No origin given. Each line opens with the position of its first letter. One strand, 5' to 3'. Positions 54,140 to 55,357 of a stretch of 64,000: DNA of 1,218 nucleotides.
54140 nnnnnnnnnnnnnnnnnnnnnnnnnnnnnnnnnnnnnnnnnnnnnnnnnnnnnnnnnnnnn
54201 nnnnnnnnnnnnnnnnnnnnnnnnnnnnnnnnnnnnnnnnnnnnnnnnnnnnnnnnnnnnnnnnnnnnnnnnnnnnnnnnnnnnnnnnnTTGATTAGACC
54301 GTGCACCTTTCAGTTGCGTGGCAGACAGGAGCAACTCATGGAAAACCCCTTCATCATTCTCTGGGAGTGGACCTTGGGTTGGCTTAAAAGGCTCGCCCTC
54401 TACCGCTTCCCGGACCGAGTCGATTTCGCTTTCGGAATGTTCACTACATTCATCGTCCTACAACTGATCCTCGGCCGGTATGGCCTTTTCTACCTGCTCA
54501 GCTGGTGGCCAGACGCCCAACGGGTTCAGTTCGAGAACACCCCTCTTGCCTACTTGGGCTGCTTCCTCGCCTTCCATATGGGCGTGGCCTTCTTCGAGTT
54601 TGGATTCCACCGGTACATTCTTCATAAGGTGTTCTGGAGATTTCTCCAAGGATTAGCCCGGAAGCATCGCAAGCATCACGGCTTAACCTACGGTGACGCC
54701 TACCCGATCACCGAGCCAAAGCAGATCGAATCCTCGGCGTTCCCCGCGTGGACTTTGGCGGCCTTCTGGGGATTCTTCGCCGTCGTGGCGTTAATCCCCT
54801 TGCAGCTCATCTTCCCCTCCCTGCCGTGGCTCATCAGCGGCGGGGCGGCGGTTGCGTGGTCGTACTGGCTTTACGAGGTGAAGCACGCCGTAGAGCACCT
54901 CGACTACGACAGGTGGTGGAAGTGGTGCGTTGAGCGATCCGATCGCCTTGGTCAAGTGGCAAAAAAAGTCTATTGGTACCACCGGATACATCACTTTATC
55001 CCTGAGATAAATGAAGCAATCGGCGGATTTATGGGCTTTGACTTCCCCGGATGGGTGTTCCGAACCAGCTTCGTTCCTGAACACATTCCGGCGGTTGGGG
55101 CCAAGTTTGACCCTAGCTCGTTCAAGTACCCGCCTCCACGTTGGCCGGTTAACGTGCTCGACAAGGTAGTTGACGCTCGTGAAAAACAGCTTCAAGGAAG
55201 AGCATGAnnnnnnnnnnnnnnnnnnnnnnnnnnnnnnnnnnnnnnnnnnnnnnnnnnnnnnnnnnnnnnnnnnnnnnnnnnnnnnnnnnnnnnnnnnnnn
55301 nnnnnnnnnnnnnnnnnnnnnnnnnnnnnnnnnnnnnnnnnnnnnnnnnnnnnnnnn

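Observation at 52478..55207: GC-rich three-gene cluster: FabH-like condensing enzyme plus membrane fatty-acid hydroxylase/desaturase-family protein plus unknown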

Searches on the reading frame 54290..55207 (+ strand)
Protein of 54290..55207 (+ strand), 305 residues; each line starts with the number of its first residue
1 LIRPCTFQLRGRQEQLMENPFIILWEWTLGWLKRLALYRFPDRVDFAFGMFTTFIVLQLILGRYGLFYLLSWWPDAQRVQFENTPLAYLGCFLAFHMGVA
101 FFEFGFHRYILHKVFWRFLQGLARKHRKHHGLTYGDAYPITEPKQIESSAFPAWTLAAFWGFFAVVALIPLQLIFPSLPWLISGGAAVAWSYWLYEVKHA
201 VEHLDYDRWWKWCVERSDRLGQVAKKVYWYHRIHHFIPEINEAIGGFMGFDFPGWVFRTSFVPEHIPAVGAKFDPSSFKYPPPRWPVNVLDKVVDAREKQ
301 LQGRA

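Call 3: search_protein_families(library=pfam, proteins=[window:54290-55207:+], max_evalue=0.01)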
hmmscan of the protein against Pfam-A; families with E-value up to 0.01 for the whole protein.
window:54290-55207:+ (305 aa): 1 family
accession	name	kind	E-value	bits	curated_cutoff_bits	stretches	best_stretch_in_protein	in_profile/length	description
PF04116.19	FA_hydroxylase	-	0.0032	18.3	31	0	93-239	2-115/132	Fatty acid hydroxylase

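Call 4: search_protein_families(library=ncbifam, proteins=[window:54290-55207:+], max_evalue=0.01)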
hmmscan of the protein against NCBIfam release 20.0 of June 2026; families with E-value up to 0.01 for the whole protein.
window:54290-55207:+ (305 aa): 1 family
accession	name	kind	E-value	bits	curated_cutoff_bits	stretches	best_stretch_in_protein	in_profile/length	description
NF047868.1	TrhA_N_extend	domain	3.5e-45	154.8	200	1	59-297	13-264/269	TrhA extension/companion domain-containing protein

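Call 9: find_homologous_proteins(query=window:54290-55207:+)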
Query window:54290-55207:+ (305 aa): 17 proteins with E <= 0.001 among 693 candidates.
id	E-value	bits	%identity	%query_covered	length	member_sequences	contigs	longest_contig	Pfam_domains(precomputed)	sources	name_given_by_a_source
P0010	1.2e-201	688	100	95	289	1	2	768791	-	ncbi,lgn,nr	ncbi:MAG: hypothetical protein HZB70_00410 [Candidatus Berkelbacteria bacterium]|nr:MAG: hypothetica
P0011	1.2e-85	306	53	90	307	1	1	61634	-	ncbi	-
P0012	6.2e-80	287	48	92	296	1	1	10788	-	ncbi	-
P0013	5.7e-74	268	47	91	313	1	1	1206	-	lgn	-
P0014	2.9e-72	262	47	90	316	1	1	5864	-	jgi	jgi:hemolysin III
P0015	8.9e-72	260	46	90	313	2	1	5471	-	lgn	-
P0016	5.1e-71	258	48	89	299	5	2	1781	PF04116.20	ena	-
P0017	5.0e-70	255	46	89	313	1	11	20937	-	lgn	-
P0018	9.2e-70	254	46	87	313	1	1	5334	-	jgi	jgi:hemolysin III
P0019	1.9e-69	253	44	90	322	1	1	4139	-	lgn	-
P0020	3.1e-64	236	45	90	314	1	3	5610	-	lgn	-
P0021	2.4e-58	216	43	90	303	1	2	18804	-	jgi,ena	-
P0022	2.2e-56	210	40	95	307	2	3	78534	PF04116.20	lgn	-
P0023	2.1e-44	170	40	85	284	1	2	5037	-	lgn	-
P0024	3.3e-40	157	41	73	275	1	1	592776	-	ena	-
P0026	8.1e-36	142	39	84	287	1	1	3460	PF04116.20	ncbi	-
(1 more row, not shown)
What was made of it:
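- On Fatty-acid hydroxylase superfamily (Pfam PF04116; Scs7p/FA2H type): Three homologues carry a precomputed PF04116 hit (call 9).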

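Call 14: search_solved_structures(query=window:54290-55207:+, max_evalue=1, show_alignments=2)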
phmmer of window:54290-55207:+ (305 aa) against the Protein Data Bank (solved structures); distinct sequences matched with E-value up to 1: 2.
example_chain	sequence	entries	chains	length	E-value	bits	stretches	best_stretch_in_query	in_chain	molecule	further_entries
3lx6_A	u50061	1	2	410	0.35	13.4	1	107-144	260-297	Cytosine-specific methyltransferase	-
3me5_A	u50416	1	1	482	0.44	13.1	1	107-144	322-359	Cytosine-specific methyltransferase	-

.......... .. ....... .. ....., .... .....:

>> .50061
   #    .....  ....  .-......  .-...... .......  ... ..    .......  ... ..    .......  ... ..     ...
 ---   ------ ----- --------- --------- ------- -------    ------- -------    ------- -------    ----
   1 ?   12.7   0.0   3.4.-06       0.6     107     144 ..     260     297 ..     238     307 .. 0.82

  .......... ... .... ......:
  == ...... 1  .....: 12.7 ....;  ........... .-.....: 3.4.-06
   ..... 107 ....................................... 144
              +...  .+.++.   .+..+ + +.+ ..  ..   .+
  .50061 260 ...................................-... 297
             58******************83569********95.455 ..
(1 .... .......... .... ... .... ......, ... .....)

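Call 16: find_encoding_contigs(protein=P0011, flank=6000, max_places=3)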
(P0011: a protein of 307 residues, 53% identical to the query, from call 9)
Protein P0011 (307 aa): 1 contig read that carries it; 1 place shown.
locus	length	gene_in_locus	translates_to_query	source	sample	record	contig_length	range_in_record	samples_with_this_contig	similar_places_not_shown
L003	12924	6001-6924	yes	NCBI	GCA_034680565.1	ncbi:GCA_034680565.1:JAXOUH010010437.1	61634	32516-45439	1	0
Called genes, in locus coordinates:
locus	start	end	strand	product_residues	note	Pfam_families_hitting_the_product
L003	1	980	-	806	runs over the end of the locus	PF26449:DUF8128, PF02534:T4SS-DNA_transf (faint), PF10412:TrwB_AAD_bind (weak)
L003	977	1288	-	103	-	-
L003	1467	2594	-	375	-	PF01702:TGT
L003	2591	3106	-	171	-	PF00300:His_Phos_1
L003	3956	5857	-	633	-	PF00082:Peptidase_S8, PF00041:fn3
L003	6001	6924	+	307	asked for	-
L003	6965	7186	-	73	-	-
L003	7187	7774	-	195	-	PF12917:YfbR-like, PF13023:HD_3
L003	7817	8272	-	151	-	PF11969:DcpS_C, PF01230:HIT (weak)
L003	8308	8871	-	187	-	-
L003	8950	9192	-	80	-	-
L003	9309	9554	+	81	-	-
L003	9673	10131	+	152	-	-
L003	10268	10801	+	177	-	-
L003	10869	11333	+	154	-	PF03073:TspO_MBR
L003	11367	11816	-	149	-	-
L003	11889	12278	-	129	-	PF16320:Ribosomal_L12_N, PF00542:Ribosomal_L12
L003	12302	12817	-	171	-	PF00466:Ribosomal_L10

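Call 17: find_encoding_contigs(protein=P0022, flank=6000, max_places=3)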
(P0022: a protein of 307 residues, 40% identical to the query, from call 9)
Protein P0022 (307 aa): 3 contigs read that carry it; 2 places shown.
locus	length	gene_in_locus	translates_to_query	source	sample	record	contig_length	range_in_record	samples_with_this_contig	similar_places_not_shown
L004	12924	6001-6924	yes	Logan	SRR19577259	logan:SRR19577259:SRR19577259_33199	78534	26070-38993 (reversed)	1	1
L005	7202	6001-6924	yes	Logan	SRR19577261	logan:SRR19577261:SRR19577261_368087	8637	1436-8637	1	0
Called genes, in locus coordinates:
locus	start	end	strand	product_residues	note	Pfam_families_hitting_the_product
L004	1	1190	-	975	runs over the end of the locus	PF26449:DUF8128, PF01935:DUF87 (weak), PF02534:T4SS-DNA_transf (faint), PF10412:TrwB_AAD_bind, PF12696:TraG-D_C (weak)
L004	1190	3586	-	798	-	PF26449:DUF8128, PF02534:T4SS-DNA_transf (faint), PF10412:TrwB_AAD_bind, PF12696:TraG-D_C (weak)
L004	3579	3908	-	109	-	-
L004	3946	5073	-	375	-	PF01702:TGT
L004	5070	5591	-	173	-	PF00300:His_Phos_1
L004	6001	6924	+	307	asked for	PF04116:FA_hydroxylase (faint)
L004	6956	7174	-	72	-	-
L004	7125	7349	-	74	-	-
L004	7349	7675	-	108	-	-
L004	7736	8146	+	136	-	PF00293:NUDIX (weak)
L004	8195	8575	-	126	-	PF16320:Ribosomal_L12_N, PF00542:Ribosomal_L12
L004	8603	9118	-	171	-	PF00466:Ribosomal_L10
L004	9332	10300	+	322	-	-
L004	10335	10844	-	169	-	PF00578:AhpC-TSA (weak)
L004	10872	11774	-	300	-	PF00687:Ribosomal_L1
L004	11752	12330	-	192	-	PF01195:Pept_tRNA_hydro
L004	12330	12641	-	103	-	PF02575:YbaB_DNA_bd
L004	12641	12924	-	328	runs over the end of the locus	PF03462:PCRF, PF00472:RF-1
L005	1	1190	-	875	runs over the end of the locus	?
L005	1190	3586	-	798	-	PF26449:DUF8128, PF02534:T4SS-DNA_transf (faint), PF10412:TrwB_AAD_bind, PF12696:TraG-D_C (weak)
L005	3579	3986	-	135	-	-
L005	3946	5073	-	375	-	PF01702:TGT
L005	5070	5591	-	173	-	PF00300:His_Phos_1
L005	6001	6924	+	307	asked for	PF04116:FA_hydroxylase (faint)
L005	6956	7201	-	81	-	?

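Call 19: find_encoding_contigs(protein=P0017, flank=7000, max_places=2)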
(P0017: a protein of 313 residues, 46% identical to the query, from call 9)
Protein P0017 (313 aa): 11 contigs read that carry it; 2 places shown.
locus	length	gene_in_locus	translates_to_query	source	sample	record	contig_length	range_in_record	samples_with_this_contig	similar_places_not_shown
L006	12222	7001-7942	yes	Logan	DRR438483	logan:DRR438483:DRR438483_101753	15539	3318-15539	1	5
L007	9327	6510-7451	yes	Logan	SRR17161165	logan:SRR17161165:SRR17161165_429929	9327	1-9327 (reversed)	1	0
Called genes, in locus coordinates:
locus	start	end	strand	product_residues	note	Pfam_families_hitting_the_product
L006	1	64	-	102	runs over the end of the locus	-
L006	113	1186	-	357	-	PF01571:GCV_T, PF08669:GCV_T_C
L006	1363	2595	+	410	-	PF13174:TPR_6 (faint), PF13428:TPR_14 (faint), PF14559:TPR_19 (faint), PF25063:ARM_TT21_C (faint), PF13424:TPR_12 (faint), PF00515:TPR_1 (faint), PF07719:TPR_2 (faint), PF13432:TPR_16 (weak), +3 more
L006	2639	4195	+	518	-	PF14559:TPR_19 (faint), PF13428:TPR_14 (faint), PF13432:TPR_16 (faint)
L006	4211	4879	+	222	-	-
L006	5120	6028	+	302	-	PF00990:GGDEF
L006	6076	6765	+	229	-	PF00657:Lipase_GDSL, PF13472:Lipase_GDSL_2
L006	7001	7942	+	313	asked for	-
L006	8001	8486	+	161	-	-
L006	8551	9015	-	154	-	-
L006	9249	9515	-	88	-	PF00830:Ribosomal_L28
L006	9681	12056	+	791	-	PF07944:Beta-AFase-like_GH127_cat, PF22633:F5_F8_type_C_2 (faint), PF20736:Glyco_hydro127M, PF20737:Glyco_hydro127C, PF00754:F5_F8_type_C (weak)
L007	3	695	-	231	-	?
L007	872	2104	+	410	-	PF13174:TPR_6 (faint), PF13428:TPR_14 (faint), PF14559:TPR_19 (faint), PF25063:ARM_TT21_C (faint), PF13424:TPR_12 (faint), PF00515:TPR_1 (faint), PF07719:TPR_2 (faint), PF13432:TPR_16 (weak), +3 more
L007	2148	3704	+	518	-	PF14559:TPR_19 (faint), PF13428:TPR_14 (faint), PF13432:TPR_16 (faint)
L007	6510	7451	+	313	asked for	-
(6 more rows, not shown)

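Call 20: find_encoding_contigs(protein=P0024, flank=7000, max_places=2)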
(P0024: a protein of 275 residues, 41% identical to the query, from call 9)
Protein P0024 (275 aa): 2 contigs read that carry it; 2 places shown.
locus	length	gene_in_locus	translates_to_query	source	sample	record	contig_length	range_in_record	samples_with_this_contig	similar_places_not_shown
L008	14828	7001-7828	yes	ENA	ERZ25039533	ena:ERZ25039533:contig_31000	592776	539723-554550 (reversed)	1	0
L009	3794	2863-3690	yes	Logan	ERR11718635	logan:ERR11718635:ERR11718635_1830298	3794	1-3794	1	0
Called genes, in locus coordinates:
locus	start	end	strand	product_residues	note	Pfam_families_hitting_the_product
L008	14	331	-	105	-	PF12704:MacB_PCD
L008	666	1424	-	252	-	PF25917:BSH_RND (weak), PF25984:BSH_YknX (weak), PF25990:Beta-barrel_YknX (weak), PF26002:Beta-barrel_AprE (weak), PF25954:Beta-barrel_RND_2 (weak)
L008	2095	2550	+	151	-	PF00355:Rieske, PF13806:Rieske_2 (weak)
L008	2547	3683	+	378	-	PF00033:Cytochrome_B, PF13631:Cytochrom_B_N_2, PF00032:Cytochrom_B_C (weak)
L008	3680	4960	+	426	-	PF09699:Paired_CXXCH_1 (faint), PF14522:Cytochrome_C7 (faint), PF14537:Cytochrom_c3_2 (weak)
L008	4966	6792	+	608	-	PF03264:Cytochrom_NNT, PF02085:Cytochrom_CIII (faint), PF14522:Cytochrome_C7 (faint), PF14537:Cytochrom_c3_2 (faint)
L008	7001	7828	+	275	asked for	-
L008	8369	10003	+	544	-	PF00128:Alpha-amylase, PF16657:Malt_amylase_C, PF23915:SusG_C (weak)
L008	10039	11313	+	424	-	-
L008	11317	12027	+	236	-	PF05552:MS_channel_1st_1 (weak)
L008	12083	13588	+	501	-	PF18085:Mak_N_cap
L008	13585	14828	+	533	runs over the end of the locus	PF02922:CBM_48, PF00128:Alpha-amylase (weak)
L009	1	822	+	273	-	?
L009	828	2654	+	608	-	PF03264:Cytochrom_NNT, PF02085:Cytochrom_CIII (faint), PF14522:Cytochrome_C7 (faint), PF14537:Cytochrom_c3_2 (faint)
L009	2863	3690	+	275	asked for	-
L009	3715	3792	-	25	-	?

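Call 38: predict_structure(alignment_id=A2)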
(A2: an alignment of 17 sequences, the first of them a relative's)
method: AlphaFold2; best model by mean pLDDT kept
length: 289 residues; sequences in the alignment: 17
mean_pLDDT: 86.3   pTM: 0.84
mean pLDDT of the five models: 86.3, 84.4, 83.2, 83.0, 78.1
residues with pLDDT >= 90: 122; 70-90: 154; 50-70: 13; < 50: 0
segments of 3 or more residues with pLDDT < 50: none
pLDDT, mean of each block of 10 residues (from residue 1): 85 78 74 86 91 95 97 97 91 81 80 77 81 68 77 94 96 90 87 90 92 88 86 93 88 73 88 93 87
secondary structure, 60 per line:
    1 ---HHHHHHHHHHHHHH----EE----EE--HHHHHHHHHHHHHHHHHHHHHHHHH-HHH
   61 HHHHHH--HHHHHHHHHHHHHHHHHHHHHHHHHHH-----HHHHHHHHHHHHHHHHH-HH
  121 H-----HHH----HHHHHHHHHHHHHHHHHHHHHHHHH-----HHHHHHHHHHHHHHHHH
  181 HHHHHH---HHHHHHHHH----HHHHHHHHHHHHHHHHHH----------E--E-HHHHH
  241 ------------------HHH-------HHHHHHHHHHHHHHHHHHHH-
elements in order: H4-17 H32-56 H58-66 H69-95 H101-117 H134-158 H164-186 H190-198 H203-220 H236-240 H269-288
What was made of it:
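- On Fatty-acid hydroxylase superfamily (Pfam PF04116; Scs7p/FA2H type): The model (pLDDT 86) has long helices at 32-56, 69-95, 134-158 and 164-186 (call 38).
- Model with pLDDT 86 and four long hydrophobic helices (call 38).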

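Call 42: fold_search(model_id=the predicted structure, library=pdb)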
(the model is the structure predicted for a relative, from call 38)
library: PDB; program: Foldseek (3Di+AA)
matches with E <= 10: 17; with E <= 0.001: 0
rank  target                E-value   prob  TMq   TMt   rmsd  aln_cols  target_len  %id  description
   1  4zr0_B                5.2e-02  0.99  0.38  0.40   8.1       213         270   19  Full length scs7p (only hydroxylase domain visible) (released 2015-07-29)
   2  4zr1_B                7.8e-02  0.99  0.38  0.40   7.9       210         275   20  Hydroxylase domain of scs7p (released 2015-07-29)
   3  4zr0_A                2.1e-01  0.82  0.34  0.37   8.1       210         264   18  Full length scs7p (only hydroxylase domain visible) (released 2015-07-29)
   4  9k3s_A                2.5e+00  0.03  0.14  0.14  17.0       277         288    8  Cryo-EM structure of E coli pstSCAB in the catalytic intermediate state (released 2026-02-18)
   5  8s89                  2.9e+00  0.03  0.12  0.10  15.7       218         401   13  Efficient and scalable protein design using a relaxed sequence space (released 2024-10-16)
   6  9k3s_B                3.8e+00  0.04  0.17  0.16  14.7       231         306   15  Cryo-EM structure of E coli pstSCAB in the catalytic intermediate state (released 2026-02-18)
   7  7ru6_A                4.8e+00  0.06  0.17  0.16  15.0       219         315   14  Cryo-EM structure of the HIV-1 restriction factor human SERINC3 (released 2022-08-24)
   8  8jme_A                5.9e+00  0.01  0.13  0.10  22.8       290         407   10  The cryo-EM structure of insect gustatory receptor Gr64a from Drosophila melanogaster (released 2024-02-07)
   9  7qji_A                6.2e+00  0.02  0.11  0.09  16.2       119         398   18  X-Ray Structure of apo-EleNRMT in complex with two Nanobodies at 4.1A (released 2022-02-02)
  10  7qia_A                6.2e+00  0.02  0.11  0.09  16.2       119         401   18  Structure of apo-EleNRMT in complex with two nanobodies at 3.5A (released 2021-12-29)
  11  6c70_A                7.6e+00  0.01  0.11  0.09  17.9       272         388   14  Cryo-EM structure of Orco (released 2018-08-22)
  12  6i8h_A                8.0e+00  0.01  0.10  0.06  19.2       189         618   10  Structure of the plant immune signaling node EDS1 (enhanced disease susceptibility 1) in complex with nanobody ENB15 (released 2019-10-02)
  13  8ze0_A                8.9e+00  0.03  0.21  0.17  14.2       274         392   11  Drosophila melanogaster gustatory receptor 64a(Gr64a) in apo state (released 2024-10-30)
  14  6pe4_G                8.9e+00  0.02  0.16  0.21  13.8       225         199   13  Yeast Vo motor in complex with 1 VopQ molecule (released 2020-05-20)
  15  3dde_A                9.3e+00  0.01  0.13  0.15  20.0       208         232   14  Crystal structure of a domain of unknown function with a heme oxygenase-like fold (sden_3740) from shewanella denitrif (released 2008-06-24)
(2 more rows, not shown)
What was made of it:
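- On Fatty-acid hydroxylase superfamily (Pfam PF04116; Scs7p/FA2H type): Foldseek probability is 0.99, but E is 0.05 and TM 0.38-0.40 (call 42).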

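Call 48: search_protein_families(library=ncbifam, alignment_id=A2, max_evalue=0.001)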
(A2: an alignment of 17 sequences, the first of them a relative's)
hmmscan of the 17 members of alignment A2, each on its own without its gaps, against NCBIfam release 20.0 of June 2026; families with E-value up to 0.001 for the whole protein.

A. member 1, P0010 (289 aa): 1 family
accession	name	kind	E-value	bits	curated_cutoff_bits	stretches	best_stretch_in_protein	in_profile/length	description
NF047868.1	TrhA_N_extend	domain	2.7e-45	155.1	200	1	43-281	13-264/269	TrhA extension/companion domain-containing protein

B. families by the number of members that match (of 17 scanned): 1 family
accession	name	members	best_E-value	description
NF047868.1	TrhA_N_extend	17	1.9e-83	TrhA extension/companion domain-containing protein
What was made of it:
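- On NCBIfam NF047868 (TrhA extension/companion domain): The window protein scores 155 bits (calls 4, 48).
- All 17 homologues hit NF047868 (call 48).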

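Call 84: search_protein_families(library=padloc, proteins=[window:54338-55207:+], max_evalue=0.01)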
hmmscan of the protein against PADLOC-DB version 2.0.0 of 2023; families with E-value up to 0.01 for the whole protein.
window:54338-55207:+ (289 aa): 0 families
